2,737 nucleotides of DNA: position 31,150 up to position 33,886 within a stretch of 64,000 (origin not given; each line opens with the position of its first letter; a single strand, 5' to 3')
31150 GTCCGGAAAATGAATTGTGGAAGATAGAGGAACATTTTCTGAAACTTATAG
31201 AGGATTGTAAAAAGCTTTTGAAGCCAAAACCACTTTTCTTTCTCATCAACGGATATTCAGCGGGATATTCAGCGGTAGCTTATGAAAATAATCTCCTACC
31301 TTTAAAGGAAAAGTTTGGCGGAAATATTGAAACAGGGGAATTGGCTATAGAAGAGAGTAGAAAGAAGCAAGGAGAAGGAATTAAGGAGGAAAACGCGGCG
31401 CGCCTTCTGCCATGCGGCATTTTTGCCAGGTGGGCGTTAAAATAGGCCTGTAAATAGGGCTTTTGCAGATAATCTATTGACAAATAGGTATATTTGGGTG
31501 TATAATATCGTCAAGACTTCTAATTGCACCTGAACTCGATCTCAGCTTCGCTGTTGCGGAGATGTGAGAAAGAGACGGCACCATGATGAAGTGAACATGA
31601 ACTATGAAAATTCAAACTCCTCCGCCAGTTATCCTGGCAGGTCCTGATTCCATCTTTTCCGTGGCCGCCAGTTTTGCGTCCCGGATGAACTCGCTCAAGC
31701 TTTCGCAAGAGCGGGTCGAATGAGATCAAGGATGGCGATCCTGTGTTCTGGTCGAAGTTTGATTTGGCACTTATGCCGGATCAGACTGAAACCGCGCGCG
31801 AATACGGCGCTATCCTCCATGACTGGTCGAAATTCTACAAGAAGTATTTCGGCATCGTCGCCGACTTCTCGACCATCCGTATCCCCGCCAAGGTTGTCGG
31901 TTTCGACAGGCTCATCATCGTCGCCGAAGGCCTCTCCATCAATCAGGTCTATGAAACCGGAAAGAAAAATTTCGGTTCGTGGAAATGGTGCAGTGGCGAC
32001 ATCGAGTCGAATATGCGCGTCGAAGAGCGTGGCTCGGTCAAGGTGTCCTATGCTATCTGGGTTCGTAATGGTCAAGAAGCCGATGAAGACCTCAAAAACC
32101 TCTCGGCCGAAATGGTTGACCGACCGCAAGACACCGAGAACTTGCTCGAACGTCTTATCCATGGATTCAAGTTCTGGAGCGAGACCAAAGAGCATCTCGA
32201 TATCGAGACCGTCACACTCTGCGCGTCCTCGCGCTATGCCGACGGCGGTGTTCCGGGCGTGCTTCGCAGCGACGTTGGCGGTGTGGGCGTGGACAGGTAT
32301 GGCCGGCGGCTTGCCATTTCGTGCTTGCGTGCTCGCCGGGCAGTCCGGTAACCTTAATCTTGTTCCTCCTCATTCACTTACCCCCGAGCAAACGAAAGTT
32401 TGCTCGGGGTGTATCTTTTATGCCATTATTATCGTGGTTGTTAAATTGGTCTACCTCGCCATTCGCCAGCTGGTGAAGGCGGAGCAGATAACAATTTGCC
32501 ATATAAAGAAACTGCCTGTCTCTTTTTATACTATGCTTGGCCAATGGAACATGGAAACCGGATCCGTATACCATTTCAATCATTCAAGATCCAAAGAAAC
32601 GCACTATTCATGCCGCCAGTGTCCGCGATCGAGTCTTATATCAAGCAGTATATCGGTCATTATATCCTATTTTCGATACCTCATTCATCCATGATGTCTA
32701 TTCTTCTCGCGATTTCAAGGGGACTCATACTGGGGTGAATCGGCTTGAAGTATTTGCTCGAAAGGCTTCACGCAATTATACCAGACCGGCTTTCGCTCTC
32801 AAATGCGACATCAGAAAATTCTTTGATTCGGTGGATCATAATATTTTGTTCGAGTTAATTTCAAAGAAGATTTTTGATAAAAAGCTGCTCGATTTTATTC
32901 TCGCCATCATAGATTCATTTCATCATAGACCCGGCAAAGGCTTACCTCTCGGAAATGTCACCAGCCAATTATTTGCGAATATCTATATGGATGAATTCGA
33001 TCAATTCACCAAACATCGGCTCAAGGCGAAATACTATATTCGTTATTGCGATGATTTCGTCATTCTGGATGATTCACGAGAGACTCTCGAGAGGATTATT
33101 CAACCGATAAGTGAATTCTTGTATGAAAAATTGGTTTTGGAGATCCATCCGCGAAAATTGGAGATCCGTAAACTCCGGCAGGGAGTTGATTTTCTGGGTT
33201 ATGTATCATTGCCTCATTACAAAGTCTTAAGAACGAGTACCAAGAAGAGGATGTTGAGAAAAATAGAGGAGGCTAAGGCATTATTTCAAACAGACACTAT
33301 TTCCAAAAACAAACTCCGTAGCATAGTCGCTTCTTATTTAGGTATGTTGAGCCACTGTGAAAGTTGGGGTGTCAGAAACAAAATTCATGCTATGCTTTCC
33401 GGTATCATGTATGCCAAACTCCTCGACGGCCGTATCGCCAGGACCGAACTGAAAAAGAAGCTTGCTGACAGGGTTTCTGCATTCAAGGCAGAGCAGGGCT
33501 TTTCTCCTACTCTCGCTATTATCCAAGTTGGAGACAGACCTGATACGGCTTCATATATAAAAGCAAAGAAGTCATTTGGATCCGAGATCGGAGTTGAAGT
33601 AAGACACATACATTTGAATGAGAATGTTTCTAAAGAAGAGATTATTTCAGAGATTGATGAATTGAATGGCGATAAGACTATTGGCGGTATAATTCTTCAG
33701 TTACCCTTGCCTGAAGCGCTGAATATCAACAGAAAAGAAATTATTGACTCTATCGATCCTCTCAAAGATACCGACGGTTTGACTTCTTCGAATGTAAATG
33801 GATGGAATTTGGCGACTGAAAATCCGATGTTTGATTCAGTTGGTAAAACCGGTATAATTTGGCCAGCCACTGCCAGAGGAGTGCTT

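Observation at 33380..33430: RT reading frame flows into folD with no stop codon (605-codon RT-FolD ORF)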

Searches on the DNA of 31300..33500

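Call 53: search_rna_families(source=window, start=31300, end=33500, threshold=evalue, max_evalue=1)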
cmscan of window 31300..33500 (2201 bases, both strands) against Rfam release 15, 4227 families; matches with E-value up to 1: 1.
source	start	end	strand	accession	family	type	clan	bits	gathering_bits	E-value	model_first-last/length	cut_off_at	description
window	32792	32921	-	RF02287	TtnuCD10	Gene; snRNA; snoRNA; CD-box;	-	26.1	85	0.7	1-117/117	no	Tetrahymena snoRNA TtnuCD10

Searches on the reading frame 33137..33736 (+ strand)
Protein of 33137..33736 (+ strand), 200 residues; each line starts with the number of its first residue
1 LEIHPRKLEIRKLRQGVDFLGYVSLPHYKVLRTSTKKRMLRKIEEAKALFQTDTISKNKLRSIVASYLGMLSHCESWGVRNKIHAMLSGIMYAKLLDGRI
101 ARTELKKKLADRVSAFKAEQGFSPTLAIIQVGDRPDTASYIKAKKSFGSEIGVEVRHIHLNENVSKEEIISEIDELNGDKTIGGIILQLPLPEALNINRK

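Call 19: find_related_loci(query=window:33137-33736:+, collection=genome_contigs, flank=6000)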
Query window:33137-33736:+ (200 aa) in genome_contigs; peptide patterns used: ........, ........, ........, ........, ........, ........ (x = any residue, [..] = any of these).
374 stretches matched a pattern; 12 encode a relative of the query (tblastn E <= 1e-3); 12 distinct loci.
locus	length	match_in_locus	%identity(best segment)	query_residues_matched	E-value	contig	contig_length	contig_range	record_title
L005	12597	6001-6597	62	1-200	3e-80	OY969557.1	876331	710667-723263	MAG: uncultured bacterium isolate MFD09286.bin.c.8 genome assembly, chromosome: 1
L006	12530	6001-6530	53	1-196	1e-47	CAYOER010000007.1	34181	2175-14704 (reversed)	MAG TPA_asm: uncultured Candidatus Saccharibacteria bacterium isolate SRP062349_co2_94 genome assembly, contig: NODE_727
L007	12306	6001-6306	52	91-196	9e-30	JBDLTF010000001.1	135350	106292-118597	MAG: Candidatus Parcubacteria bacterium isolate lajara_2019_sw_WHONDRS-S19S_0034_A_bin.6 scaffold_000004, whole genome s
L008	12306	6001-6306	46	90-195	8e-27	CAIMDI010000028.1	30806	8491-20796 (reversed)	Candidatus Taylorbacteria bacterium isolate KTt_bin-0984 genome assembly, contig: bin-0984:28/36, whole genome shotgun s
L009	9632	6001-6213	62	122-192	2e-26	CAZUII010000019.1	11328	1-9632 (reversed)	MAG TPA_asm: uncultured Candidatus Saccharibacteria bacterium isolate SRP342105_co1_365 genome assembly, contig: NODE_78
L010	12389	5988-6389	43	63-199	4e-26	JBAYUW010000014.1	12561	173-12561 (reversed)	MAG: Candidatus Paceibacterota bacterium isolate SO_2016_LW3_45 scaffold07228_LW162_2016, whole genome shotgun sequence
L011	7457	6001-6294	47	95-196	5e-25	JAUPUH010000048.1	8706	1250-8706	MAG: Patescibacteria group bacterium isolate erpe_2018_sw_15hr_WHONDRS-SW48-000090_B_bin.52 scaffold_359347, whole genom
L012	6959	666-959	49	95-196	7e-25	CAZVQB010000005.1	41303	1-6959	MAG TPA_asm: uncultured Candidatus Saccharibacteria bacterium isolate SRP135725_co1_407 genome assembly, contig: NODE_83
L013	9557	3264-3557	56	95-196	1e-24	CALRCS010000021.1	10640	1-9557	MAG: Candidatus Nomurabacteria bacterium isolate RH-23may17-878 genome assembly, contig: RH-23may17-C49828, whole genome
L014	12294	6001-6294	48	95-196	1e-24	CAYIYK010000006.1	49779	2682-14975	MAG TPA_asm: uncultured Candidatus Saccharibacteria bacterium isolate ERP123247_co1_234 genome assembly, contig: NODE_35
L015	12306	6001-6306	46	91-196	7e-24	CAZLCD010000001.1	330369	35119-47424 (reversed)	MAG TPA_asm: uncultured Candidatus Saccharibacteria bacterium isolate SRP286056_co1_436 genome assembly, contig: NODE_8_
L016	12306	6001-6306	43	91-196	3e-22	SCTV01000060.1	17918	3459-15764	MAG: Patescibacteria group bacterium isolate FW305_bin.8 FW305_bin.8-32925, whole genome shotgun sequence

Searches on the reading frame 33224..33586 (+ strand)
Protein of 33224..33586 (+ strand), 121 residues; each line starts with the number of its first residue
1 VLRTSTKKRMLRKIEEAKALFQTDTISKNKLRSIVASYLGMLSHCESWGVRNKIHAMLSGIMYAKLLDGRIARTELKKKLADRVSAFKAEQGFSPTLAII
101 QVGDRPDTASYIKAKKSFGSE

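Call 23: find_related_loci(query=window:33224-33586:+, collection=metagenome_contigs, flank=4000)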
Query window:33224-33586:+ (121 aa) in metagenome_contigs; peptide patterns used: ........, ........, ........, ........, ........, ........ (x = any residue, [..] = any of these).
251 stretches matched a pattern; 12 encode a relative of the query (tblastn E <= 1e-3); 12 distinct loci.
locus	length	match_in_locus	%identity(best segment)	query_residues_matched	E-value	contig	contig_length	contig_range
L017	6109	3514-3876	82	1-121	1e-62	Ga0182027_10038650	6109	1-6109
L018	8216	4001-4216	79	50-121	1e-34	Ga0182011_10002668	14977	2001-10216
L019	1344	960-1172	77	51-121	6e-34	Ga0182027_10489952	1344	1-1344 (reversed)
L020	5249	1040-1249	79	52-121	7e-33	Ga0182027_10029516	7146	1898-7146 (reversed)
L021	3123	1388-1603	76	50-121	2e-31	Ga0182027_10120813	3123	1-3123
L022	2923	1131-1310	77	62-121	9e-26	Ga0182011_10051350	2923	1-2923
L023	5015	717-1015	50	1-119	3e-18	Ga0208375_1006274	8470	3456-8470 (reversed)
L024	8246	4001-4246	41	34-118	1e-11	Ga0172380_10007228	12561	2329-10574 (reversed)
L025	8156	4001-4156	50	66-121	5e-11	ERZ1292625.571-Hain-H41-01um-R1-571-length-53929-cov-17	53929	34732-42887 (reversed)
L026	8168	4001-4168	45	62-121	1e-10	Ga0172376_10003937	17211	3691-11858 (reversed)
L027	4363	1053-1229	38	59-121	4e-8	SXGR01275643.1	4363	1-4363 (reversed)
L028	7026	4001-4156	48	66-121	6e-11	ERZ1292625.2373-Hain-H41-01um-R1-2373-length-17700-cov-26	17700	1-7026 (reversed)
